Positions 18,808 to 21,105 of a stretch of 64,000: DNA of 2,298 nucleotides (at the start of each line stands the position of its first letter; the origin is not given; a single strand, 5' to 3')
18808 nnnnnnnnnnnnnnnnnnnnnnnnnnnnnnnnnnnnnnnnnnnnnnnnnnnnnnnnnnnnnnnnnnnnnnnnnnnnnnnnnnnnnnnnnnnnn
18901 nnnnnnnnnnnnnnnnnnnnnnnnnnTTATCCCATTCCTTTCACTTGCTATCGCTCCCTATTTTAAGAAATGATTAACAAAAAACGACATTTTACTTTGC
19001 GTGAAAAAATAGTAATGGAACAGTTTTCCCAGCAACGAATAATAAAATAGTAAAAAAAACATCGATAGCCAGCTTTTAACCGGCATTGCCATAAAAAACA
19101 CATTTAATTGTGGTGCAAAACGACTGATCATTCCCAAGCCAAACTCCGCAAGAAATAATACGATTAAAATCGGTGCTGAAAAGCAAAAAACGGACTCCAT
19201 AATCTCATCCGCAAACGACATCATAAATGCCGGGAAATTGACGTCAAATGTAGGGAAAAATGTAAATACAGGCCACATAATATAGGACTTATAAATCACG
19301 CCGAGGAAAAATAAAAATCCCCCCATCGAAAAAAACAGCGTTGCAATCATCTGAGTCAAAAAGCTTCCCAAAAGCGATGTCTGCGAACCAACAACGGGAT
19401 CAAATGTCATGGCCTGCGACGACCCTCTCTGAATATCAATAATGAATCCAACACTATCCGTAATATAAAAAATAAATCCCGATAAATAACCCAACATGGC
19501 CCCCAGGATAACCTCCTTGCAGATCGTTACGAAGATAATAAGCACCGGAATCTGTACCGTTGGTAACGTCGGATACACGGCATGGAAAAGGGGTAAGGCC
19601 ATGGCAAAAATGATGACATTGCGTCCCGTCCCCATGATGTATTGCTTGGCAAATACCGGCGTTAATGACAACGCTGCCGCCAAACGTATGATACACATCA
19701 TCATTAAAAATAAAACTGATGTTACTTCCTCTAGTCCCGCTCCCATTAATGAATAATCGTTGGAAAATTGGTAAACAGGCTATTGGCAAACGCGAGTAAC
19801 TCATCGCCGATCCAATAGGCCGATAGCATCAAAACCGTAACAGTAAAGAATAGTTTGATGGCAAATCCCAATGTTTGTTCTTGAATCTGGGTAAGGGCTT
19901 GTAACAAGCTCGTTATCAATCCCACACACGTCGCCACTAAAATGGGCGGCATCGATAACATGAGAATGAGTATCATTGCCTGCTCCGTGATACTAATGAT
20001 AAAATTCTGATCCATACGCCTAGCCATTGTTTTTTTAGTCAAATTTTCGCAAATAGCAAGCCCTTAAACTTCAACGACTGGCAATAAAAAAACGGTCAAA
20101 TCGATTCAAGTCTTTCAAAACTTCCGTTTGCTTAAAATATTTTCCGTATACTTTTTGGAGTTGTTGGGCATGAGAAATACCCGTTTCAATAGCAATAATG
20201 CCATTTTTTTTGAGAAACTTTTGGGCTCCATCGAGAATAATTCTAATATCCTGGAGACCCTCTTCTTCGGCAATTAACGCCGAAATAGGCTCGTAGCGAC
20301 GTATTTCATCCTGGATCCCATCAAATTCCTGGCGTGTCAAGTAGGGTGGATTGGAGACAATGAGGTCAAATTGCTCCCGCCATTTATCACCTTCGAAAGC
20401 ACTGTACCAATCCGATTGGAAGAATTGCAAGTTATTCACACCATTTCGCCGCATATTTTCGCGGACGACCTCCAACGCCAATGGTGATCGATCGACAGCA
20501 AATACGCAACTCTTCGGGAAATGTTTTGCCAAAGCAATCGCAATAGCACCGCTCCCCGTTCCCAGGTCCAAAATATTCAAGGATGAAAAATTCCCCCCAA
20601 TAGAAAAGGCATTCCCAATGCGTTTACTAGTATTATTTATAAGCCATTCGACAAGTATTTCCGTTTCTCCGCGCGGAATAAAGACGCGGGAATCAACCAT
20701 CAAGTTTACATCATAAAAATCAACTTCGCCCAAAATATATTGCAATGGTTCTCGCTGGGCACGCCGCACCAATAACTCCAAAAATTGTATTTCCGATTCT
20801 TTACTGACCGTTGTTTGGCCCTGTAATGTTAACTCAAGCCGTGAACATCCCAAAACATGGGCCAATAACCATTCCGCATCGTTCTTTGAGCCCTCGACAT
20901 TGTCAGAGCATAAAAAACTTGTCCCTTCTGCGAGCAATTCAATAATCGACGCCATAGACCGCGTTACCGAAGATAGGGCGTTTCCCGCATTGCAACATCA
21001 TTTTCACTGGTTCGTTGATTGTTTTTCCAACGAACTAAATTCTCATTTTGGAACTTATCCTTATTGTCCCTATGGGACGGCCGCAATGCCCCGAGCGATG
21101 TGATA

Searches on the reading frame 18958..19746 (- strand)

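Call 34: search_protein_families(library=pfam, proteins=[window:18958-19746:-], max_evalue=0.00001)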
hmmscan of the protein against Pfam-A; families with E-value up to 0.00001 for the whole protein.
window:18958-19746:- (262 aa): 1 family
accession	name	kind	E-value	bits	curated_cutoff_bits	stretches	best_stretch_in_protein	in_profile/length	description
PF01311.25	Bac_export_1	-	2.1e-48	165.4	27.8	1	13-247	2-227/230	Bacterial export proteins, family 1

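Call 36: search_protein_families(library=ncbifam, proteins=[window:18958-19746:-], max_evalue=0.001)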
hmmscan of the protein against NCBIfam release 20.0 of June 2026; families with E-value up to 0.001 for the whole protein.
window:18958-19746:- (262 aa): 5 families
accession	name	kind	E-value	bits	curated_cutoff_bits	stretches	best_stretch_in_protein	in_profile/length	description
TIGR01401.1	fliR_like_III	equivalog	6.7e-61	206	163.05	1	6-242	2-237/253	type III secretion system export apparatus subunit SctT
TIGR01400.1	fliR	equivalog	2.2e-33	115.9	168.6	1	13-249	2-236/245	flagellar biosynthetic protein FliR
NF011876.0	PRK15349.1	equivalog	1.2e-23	84.3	275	1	12-257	9-252/259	EscT/YscT/HrcT family type III secretion system export apparatus protein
NF009411.0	PRK12772.1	equivalog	1.5e-18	66.6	739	1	14-247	9-240/610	fused FliR family export protein/FlhB family type III secretion system protein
NF009416.1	PRK12780.1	equivalog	0.00012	21.7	306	1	12-234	6-228/247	flagellar biosynthesis protein FliR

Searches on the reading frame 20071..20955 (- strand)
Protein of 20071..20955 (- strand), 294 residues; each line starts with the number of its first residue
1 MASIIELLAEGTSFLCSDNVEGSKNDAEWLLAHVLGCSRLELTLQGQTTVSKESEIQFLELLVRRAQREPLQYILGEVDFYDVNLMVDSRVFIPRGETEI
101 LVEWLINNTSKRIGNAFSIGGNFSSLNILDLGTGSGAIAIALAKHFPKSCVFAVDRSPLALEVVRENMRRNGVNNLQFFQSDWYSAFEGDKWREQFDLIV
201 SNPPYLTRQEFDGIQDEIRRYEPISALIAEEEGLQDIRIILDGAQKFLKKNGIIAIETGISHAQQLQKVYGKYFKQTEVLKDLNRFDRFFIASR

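Call 35: search_protein_families(library=pfam, proteins=[window:20071-20955:-], max_evalue=0.00001)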
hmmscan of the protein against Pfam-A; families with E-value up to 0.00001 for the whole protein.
window:20071-20955:- (294 aa): 11 families
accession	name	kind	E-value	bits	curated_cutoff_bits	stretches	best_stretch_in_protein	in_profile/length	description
PF17827.6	PrmC_N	-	6e-22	78.4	23.4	1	6-76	1-71/71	PrmC N-terminal domain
PF05175.20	MTS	-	5e-19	69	23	1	126-210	33-113/170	Methyltransferase small domain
PF13847.12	Methyltransf_31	-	1.7e-18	67.1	27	1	124-270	3-123/145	Methyltransferase domain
PF13649.12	Methyltransf_25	-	9.2e-13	49.1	27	1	128-220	1-91/97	Methyltransferase domain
PF06325.19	PrmA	-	1.2e-10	41.9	22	1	127-202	164-233/296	Ribosomal protein L11 methyltransferase (PrmA)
PF08242.18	Methyltransf_12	-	8.4e-09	36.5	30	1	129-202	1-72/98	Methyltransferase domain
PF03602.21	Cons_hypoth95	-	2.5e-08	34.2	24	1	123-212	40-130/182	Conserved hypothetical protein 95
PF10294.15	Methyltransf_16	-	2.2e-07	31.2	21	1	100-200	27-125/174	Lysine methyltransferase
PF02390.23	Methyltransf_4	-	3.1e-07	30.5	24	1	128-183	5-60/173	Putative methyltransferase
PF08241.18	Methyltransf_11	-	9.8e-07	29.8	21.2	1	129-202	1-67/95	Methyltransferase domain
PF13489.12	Methyltransf_23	-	2e-06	28.1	27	0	122-258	20-118/164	Methyltransferase domain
